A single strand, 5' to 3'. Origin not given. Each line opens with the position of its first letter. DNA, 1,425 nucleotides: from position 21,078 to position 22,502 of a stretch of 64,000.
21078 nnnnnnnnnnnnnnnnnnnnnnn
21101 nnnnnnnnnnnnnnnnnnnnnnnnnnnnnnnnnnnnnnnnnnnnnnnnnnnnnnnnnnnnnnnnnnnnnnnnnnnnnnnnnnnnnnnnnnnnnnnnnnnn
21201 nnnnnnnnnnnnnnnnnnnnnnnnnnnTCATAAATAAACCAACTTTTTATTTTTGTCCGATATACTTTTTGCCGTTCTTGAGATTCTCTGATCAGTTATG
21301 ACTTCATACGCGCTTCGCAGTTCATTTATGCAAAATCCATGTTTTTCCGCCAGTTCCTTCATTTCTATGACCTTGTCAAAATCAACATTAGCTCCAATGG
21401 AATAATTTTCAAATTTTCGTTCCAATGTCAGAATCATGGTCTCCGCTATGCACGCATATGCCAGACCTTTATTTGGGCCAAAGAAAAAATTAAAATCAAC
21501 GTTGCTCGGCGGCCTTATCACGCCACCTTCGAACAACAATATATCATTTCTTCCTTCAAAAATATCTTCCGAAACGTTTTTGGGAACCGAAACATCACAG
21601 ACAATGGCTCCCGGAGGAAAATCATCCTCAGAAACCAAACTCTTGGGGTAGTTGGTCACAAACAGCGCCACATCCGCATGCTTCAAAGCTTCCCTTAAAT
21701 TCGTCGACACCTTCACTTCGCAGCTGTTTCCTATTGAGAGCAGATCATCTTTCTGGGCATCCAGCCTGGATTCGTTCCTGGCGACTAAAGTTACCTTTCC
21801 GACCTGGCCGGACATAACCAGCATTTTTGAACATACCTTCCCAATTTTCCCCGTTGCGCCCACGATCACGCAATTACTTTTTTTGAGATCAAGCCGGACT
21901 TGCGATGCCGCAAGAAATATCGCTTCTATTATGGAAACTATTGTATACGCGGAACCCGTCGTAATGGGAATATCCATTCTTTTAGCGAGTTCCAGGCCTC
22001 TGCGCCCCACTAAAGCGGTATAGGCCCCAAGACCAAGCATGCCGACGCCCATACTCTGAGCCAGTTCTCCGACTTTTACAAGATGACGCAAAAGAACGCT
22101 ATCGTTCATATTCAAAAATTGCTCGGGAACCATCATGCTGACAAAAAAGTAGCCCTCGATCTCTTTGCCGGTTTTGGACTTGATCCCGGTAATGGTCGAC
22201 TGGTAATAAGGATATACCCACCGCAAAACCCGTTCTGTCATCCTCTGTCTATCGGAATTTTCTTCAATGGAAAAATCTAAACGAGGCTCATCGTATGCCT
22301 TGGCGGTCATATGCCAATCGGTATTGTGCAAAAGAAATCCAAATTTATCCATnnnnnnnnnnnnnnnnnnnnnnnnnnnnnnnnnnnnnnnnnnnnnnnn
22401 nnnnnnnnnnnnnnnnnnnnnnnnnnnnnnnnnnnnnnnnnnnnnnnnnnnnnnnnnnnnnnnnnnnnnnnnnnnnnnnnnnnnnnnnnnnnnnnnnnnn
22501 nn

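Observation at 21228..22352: Acyl-ACP reductase (AAR)-family protein with no partnering aldehyde-deformylating oxygenase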

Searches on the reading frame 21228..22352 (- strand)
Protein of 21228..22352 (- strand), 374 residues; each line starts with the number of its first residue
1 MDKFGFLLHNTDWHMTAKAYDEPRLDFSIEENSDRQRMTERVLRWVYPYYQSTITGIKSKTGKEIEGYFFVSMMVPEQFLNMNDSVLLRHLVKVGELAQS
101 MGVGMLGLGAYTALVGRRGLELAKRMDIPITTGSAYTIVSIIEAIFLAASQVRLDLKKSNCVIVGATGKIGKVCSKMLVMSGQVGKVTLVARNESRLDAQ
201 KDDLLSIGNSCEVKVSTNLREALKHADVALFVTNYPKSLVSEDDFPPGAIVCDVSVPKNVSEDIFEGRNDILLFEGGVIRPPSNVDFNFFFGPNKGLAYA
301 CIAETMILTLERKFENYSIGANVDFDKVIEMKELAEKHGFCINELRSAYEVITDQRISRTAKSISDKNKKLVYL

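Call 3: search_protein_families(library=pfam, proteins=[window:21228-22352:-], max_evalue=0.1)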
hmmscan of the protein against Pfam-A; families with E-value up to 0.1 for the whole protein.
window:21228-22352:- (374 aa): 12 families
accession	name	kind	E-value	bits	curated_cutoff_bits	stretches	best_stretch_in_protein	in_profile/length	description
PF01488.26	Shikimate_DH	-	1.2e-08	35.5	24.3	1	149-266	4-123/138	Shikimate / quinate 5-dehydrogenase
PF01113.26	DapB_N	-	2.5e-05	24.8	25.6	1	161-230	3-72/124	Dihydrodipicolinate reductase, N-terminus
PF13460.12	NAD_binding_10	-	3.5e-05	24.2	27.2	1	165-233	1-68/184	NAD(P)H-binding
PF00056.29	Ldh_1_N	-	5.3e-05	23.7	27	1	161-237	3-81/141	lactate/malate dehydrogenase, NAD binding domain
PF01118.30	Semialdhyde_dh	-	9e-05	23.3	26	1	162-255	3-97/121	Semialdehyde dehydrogenase, NAD binding domain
PF03435.24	Sacchrp_dh_NADP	-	0.00025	21.8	25.1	1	162-213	2-52/129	Saccharopine dehydrogenase NADP binding domain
PF02882.25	THF_DHG_CYH_C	-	0.00048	19.9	27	1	150-259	28-112/160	Tetrahydrofolate dehydrogenase/cyclohydrolase, NAD(P)-binding domain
PF03807.23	F420_oxidored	-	0.00087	20.3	21.6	1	163-233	4-67/94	NADP oxidoreductase coenzyme F420-dependent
PF08659.16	KR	-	0.01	16.2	22.6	1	162-214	4-54/180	KR domain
PF05368.20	NmrA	-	0.013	15.5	27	1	158-235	2-79/298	NmrA-like family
PF00899.27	ThiF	-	0.021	14.4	28.1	1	153-190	15-50/238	ThiF family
PF15055.12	DMAC1_Dmo2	-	0.042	14.4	27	1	102-139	10-43/47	DMAC1/Dmo2-like domain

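Call 4: search_protein_families(library=ncbifam, proteins=[window:21228-22352:-], max_evalue=0.1)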
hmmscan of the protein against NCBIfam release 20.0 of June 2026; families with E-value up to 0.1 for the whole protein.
window:21228-22352:- (374 aa): 37 families (the best 25 are shown)
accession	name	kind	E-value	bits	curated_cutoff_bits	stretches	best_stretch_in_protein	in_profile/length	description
NF053554.1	prodigi_MAP_PigE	equivalog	7.7e-52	176.7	850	1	3-367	1-360/837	prodigiosin MAP biosynthesis aminotransferase PigE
TIGR04058.1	AcACP_reductase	equivalog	1e-32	113.8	449.7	1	57-341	47-335/339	long-chain acyl-[acyl-carrier-protein] reductase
TIGR01035.1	hemA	equivalog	6.4e-08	31.9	209.55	1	137-265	159-287/416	glutamyl-tRNA reductase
NF000744.0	PRK00045.1-3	equivalog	2.6e-06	26.6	429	1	135-264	162-296/447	glutamyl-tRNA reductase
TIGR03944.1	dehyd_SbnB_fam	equivalog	1.4e-05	24.3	326.9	1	147-266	121-239/327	2,3-diaminopropionate biosynthesis protein SbnB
NF006565.0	PRK09072.1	equivalog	0.00026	20.6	238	1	154-208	1-52/265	SDR family oxidoreductase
NF006141.0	PRK08291.1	equivalog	0.00033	19.7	408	1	158-252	131-224/330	cyclodeaminase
NF005489.0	PRK07102.1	equivalog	0.00047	19.8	267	1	160-232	3-70/243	SDR family oxidoreductase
NF005495.0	PRK07109.1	subfamily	0.00047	19.5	264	1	157-211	7-59/334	SDR family oxidoreductase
NF004779.0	PRK06125.1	subfamily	0.0012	18.4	261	1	154-220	3-67/259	short-chain dehydrogenase/reductase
TIGR03911.1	pyrrolys_PylD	equivalog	0.0017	17.6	150.05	1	145-270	131-247/266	3-methylornithyl-N6-L-lysine dehydrogenase PylD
TIGR02992.1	ectoine_eutC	equivalog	0.0021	17.2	471.65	1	155-252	125-221/326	ectoine utilization protein EutC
NF004528.0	PRK05875.1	equivalog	0.0033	16.8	334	1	151-216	3-66/280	SDR family oxidoreductase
NF010780.0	PRK14183.1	equivalog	0.0042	16.4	480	0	151-209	150-208/283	bifunctional 5,10-methylene-tetrahydrofolate dehydrogenase/ 5,10-methylene-tetrahydrofolate cyclohydrolase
NF006132.0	PRK08277.1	subfamily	0.0046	16.4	281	1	154-222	6-73/280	D-mannonate oxidoreductase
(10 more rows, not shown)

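Call 5: search_solved_structures(query=window:21228-22352:-, max_evalue=1, show_alignments=3)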
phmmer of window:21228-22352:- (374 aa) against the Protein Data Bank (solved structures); distinct sequences matched with E-value up to 1: 27.
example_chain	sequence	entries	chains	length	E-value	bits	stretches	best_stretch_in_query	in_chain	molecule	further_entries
4ppm_A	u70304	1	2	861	7.9e-28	101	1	3-358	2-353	Aminotransferase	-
6jzq_A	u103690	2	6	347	4.6e-22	82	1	57-341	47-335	Long-chain acyl-[acyl-carrier-protein] reductase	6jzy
6jzu_A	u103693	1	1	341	5.3e-22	81.8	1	57-340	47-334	Long-chain acyl-[acyl-carrier-protein] reductase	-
6jzz_A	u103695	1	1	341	1.3e-20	77.2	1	57-340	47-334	Long-chain acyl-[acyl-carrier-protein] reductase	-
9s3k_A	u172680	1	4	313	0.0014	21.2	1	107-198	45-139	Malate dehydrogenase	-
9sd3_A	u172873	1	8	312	0.002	20.7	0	162-237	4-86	Malate dehydrogenase (NADP(+))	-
4n7r_A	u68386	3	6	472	0.0037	19.8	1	88-207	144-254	Glutamyl-tRNA reductase 1, chloroplastic | Glutamyl-tRNA reductase 1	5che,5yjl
9s3y_A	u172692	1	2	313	0.0053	19.3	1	116-205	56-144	Malate dehydrogenase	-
9xzp_A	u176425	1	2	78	0.011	18.3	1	162-232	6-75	De novo protein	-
9e4x_A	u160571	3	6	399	0.044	16.3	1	75-286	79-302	Amino acid adenylation domain protein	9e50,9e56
9e4s_A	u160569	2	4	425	0.049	16.1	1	75-286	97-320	Amino acid adenylation domain protein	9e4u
5g4k_B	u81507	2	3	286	0.052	16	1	157-235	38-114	OXIDOREDUCTASE, SHORT CHAIN DEHYDROGENASE/REDUCTASE FAMILY PROTEIN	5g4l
5g4k_A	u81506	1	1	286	0.052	16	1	157-235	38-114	OXIDOREDUCTASE, SHORT CHAIN DEHYDROGENASE/REDUCTASE FAMILY PROTEIN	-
8wfc_A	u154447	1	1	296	0.077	15.5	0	153-190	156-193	Bifunctional protein FolD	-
9sa7_A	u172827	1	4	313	0.087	15.3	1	90-208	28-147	L-2-hydroxycarboxylate dehydrogenase (NAD(P)(+))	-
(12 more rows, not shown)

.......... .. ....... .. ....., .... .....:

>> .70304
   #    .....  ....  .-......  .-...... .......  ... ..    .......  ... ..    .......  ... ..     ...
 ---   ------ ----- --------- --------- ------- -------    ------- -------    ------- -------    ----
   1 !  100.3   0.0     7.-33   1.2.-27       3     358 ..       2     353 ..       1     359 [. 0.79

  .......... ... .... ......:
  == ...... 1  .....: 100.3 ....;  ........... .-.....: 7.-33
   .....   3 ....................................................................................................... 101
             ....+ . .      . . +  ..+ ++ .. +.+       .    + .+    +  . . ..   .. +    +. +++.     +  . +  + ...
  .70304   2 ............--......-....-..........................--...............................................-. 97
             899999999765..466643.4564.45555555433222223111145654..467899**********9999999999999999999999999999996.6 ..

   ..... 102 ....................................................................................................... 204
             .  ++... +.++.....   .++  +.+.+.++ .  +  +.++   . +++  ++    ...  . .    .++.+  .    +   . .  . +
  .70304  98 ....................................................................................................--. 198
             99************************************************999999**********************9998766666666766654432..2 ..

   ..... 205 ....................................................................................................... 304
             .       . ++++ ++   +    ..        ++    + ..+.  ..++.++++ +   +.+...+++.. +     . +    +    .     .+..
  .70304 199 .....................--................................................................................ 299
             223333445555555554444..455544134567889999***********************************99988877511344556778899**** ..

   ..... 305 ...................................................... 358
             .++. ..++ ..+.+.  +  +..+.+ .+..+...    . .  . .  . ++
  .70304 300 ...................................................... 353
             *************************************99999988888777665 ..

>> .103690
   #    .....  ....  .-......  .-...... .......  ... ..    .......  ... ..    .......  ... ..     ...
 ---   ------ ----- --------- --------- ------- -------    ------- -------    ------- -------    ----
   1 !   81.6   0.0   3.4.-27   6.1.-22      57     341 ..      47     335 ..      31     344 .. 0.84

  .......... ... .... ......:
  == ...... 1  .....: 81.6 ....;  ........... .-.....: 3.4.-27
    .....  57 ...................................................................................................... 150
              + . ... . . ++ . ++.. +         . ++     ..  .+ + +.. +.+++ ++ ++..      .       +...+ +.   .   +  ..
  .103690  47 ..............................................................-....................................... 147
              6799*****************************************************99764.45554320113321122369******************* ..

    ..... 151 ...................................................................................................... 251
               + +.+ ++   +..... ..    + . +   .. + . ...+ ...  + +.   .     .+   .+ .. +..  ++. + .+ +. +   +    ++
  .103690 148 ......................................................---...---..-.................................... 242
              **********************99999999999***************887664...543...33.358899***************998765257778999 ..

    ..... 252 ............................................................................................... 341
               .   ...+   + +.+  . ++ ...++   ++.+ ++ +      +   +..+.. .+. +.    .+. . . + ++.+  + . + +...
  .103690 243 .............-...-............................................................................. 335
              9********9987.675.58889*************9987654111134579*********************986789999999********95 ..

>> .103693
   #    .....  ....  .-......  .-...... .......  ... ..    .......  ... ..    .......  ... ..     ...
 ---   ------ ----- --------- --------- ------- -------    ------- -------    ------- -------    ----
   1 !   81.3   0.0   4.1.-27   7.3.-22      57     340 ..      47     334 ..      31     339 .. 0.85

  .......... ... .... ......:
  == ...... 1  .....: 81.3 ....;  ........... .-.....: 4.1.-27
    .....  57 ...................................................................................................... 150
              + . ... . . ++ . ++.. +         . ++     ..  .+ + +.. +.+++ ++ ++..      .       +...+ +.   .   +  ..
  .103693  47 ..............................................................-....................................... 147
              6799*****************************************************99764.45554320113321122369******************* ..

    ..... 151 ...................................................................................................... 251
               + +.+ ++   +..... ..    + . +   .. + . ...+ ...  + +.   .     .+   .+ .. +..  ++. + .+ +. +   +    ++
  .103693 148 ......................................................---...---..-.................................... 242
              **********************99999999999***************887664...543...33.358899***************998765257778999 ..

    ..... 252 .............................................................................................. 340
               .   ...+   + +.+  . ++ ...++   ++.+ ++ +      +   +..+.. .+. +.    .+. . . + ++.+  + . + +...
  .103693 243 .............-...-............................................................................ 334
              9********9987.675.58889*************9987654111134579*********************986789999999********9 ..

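Call 7: find_homologous_proteins(query=window:21228-22352:-, max_evalue=0.00001)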
Query window:21228-22352:- (374 aa): 353 proteins with E <= 0.00001 among 4220 candidates; the best 120 are listed.
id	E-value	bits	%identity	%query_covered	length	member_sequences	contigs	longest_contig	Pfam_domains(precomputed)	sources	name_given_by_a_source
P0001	7.3e-246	833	100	100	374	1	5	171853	PF01488.27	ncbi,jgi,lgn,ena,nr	ncbi:MAG: hypothetical protein KJ995_06980 [Candidatus Omnitrophica bacterium]|nr:hypothetical prote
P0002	7.3e-147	507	61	99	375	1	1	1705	PF00056.30,PF01488.27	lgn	-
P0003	1.3e-144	500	58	100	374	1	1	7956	PF01118.31,PF13460.13,PF03435.25,PF01488.27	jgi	-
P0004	1.0e-143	497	58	99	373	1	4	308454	PF13460.13,PF03435.25,PF01488.27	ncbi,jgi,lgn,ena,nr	ncbi:MAG TPA: shikimate dehydrogenase [Candidatus Omnitrophota bacterium]|nr:shikimate dehydrogenase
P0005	2.3e-140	486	58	99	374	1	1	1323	PF13460.13,PF03435.25,PF01488.27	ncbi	-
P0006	2.9e-140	486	56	99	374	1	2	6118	PF01488.27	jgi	jgi:fatty aldehyde-generating acyl-ACP reductase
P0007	1.3e-108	382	46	99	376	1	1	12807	PF01488.27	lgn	-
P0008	1.7e-107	378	46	98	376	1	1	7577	PF13460.13,PF03807.24,PF01488.27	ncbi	-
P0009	9.9e-106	372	47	99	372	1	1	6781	PF00106.32,PF01488.27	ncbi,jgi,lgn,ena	ncbi:MAG: shikimate dehydrogenase [Candidatus Omnitrophota bacterium]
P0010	4.3e-103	363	45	99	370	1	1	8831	PF02882.26,PF01488.27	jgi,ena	-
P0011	1.1e-97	346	43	99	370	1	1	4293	PF01488.27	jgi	jgi:fatty aldehyde-generating acyl-ACP reductase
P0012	2.0e-96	341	45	97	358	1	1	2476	PF02882.26,PF13460.13,PF01488.27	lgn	-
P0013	4.0e-95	337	45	99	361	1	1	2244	PF01210.30,PF03807.24,PF01488.27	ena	-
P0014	6.4e-93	330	43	99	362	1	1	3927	PF01113.27,PF00056.30,PF01488.27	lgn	-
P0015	7.0e-92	327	44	96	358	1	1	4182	PF13460.13,PF01262.28,PF00056.30,PF01488.27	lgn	-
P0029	6.3e-85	304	43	95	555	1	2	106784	PF03364.26,PF01488.27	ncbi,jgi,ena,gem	jgi:predicted amino acid dehydrogenase/uncharacterized membrane protein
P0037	8.4e-82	293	41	95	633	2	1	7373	PF03364.26,PF10604.16,PF00407.26,PF01488.27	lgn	-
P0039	1.6e-80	289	41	95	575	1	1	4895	PF01488.27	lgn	-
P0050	1.6e-76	276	40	97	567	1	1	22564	PF01488.27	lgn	-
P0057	3.2e-75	272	37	98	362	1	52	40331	PF02882.26,PF01488.27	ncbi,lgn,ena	ncbi:MAG: shikimate dehydrogenase [Halanaerobiales bacterium]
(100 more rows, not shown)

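Call 8: find_encoding_contigs(protein=P0004, flank=8000, max_places=2)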
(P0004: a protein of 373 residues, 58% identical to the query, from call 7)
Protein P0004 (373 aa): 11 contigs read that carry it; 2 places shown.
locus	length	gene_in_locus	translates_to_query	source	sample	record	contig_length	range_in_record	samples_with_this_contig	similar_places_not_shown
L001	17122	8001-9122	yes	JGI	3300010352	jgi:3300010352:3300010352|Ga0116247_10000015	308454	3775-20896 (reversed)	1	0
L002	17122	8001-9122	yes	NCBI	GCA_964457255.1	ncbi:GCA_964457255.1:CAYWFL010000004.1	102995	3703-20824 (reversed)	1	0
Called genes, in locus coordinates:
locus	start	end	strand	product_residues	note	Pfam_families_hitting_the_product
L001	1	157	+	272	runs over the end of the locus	PF04402:SIMPL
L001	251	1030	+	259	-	-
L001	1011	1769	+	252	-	PF08843:AbiEii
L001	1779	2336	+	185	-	PF07894:SACK1, PF13091:PLDc_2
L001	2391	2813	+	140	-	-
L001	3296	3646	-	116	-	PF05635:23S_rRNA_IVP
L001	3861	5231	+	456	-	-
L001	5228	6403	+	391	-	PF07690:MFS_1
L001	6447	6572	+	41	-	-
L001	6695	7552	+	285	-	PF00072:Response_reg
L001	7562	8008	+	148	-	PF10604:Polyketide_cyc2, PF03364:Polyketide_cyc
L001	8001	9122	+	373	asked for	PF01488:Shikimate_DH, PF03435:Sacchrp_dh_NADP (weak), PF13460:NAD_binding_10 (weak)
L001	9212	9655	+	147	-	PF03364:Polyketide_cyc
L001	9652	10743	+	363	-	PF01488:Shikimate_DH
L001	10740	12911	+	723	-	PF16927:HisKA_7TM, PF13185:GAF_2 (weak), PF13492:GAF_3 (weak), PF02518:HATPase_c, PF13589:HATPase_c_3 (faint)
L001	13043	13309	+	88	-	PF01541:GIY-YIG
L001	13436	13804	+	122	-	PF00072:Response_reg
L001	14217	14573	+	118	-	-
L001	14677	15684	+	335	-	PF13847:Methyltransf_31, PF13649:Methyltransf_25 (faint), PF08242:Methyltransf_12 (weak)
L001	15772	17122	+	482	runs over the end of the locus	PF13263:PHP_C, PF01636:APH (weak)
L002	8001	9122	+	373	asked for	PF01488:Shikimate_DH, PF03435:Sacchrp_dh_NADP (weak), PF13460:NAD_binding_10 (weak)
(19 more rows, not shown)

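Call 9: find_encoding_contigs(protein=P0029, flank=8000, max_places=2)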
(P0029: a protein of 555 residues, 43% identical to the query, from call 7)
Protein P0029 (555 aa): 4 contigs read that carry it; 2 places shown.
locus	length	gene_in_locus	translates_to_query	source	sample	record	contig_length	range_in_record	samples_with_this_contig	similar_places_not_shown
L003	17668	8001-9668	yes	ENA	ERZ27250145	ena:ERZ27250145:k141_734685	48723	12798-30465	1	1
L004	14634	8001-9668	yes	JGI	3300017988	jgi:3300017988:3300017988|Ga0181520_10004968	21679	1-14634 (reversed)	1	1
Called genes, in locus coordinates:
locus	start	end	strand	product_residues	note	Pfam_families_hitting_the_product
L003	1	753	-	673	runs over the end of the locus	PF13089:PP_kinase_N, PF02503:PP_kinase, PF17941:PP_kinase_C_1, PF13091:PLDc_2 (faint), PF13090:PP_kinase_C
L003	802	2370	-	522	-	PF02541:Ppx-GppA, PF24391:HD-CE (faint), PF21447:Ppx-GppA_III, PF01966:HD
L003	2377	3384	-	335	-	PF00480:ROK, PF01869:BcrAD_BadFG (faint)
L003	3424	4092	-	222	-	-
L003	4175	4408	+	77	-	PF10047:DUF2281 (weak)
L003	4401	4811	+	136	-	PF13470:PIN_3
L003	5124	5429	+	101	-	-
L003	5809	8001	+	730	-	PF07238:PilZ, PF12147:Methyltransf_20, PF00561:Abhydrolase_1, PF12146:Hydrolase_4, PF12697:Abhydrolase_6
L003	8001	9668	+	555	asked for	PF03364:Polyketide_cyc (weak), PF01488:Shikimate_DH (weak)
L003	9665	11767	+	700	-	PF16927:HisKA_7TM, PF02518:HATPase_c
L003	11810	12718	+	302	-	PF00072:Response_reg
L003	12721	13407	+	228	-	PF00072:Response_reg, PF00486:Trans_reg_C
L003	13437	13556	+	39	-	-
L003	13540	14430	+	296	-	PF04542:Sigma70_r2, PF04545:Sigma70_r4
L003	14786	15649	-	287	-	PF08843:AbiEii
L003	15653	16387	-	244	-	PF13338:AbiEi_4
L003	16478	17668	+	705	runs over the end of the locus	PF02922:CBM_48, PF00128:Alpha-amylase, PF21331:Isoamylase_C (weak)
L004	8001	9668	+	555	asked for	PF03364:Polyketide_cyc (weak), PF01488:Shikimate_DH (weak)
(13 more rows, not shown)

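Call 10: find_encoding_contigs(protein=P0057, flank=8000, max_places=2)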
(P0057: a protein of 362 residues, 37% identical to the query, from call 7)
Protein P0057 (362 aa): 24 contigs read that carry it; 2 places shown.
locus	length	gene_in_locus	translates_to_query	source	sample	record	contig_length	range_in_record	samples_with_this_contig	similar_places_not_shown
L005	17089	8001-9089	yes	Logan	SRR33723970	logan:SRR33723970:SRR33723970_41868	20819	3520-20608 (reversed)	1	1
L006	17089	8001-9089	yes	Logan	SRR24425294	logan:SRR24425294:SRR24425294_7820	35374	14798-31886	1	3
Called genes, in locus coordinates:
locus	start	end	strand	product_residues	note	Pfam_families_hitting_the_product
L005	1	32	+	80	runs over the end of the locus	?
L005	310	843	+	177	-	PF07155:ECF-ribofla_trS, PF12822:ECF_trnsprt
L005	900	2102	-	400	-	PF00089:Trypsin, PF13365:Trypsin_2, PF13180:PDZ_2, PF00595:PDZ, PF17820:PDZ_6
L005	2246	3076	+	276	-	PF03099:BPL_LplA_LipB, PF02237:BPL_C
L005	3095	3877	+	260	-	PF03309:Pan_kinase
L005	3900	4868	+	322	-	PF01207:Dus, PF00977:His_biosynth (weak)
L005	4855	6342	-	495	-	PF01225:Mur_ligase, PF08245:Mur_ligase_M, PF02875:Mur_ligase_C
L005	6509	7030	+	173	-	-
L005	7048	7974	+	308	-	-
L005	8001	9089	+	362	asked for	PF02882:THF_DHG_CYH_C (faint), PF01488:Shikimate_DH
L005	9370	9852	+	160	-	PF03449:GreA_GreB_N, PF01272:GreA_GreB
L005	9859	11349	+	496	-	PF01336:tRNA_anti-codon, PF00152:tRNA-synt_2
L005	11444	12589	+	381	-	PF05651:Diacid_rec, PF17853:GGDEF_2, PF13556:HTH_30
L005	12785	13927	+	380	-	PF02595:Gly_kinase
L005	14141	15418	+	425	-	PF01547:SBP_bac_1, PF13416:SBP_bac_8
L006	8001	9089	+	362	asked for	PF02882:THF_DHG_CYH_C (faint), PF01488:Shikimate_DH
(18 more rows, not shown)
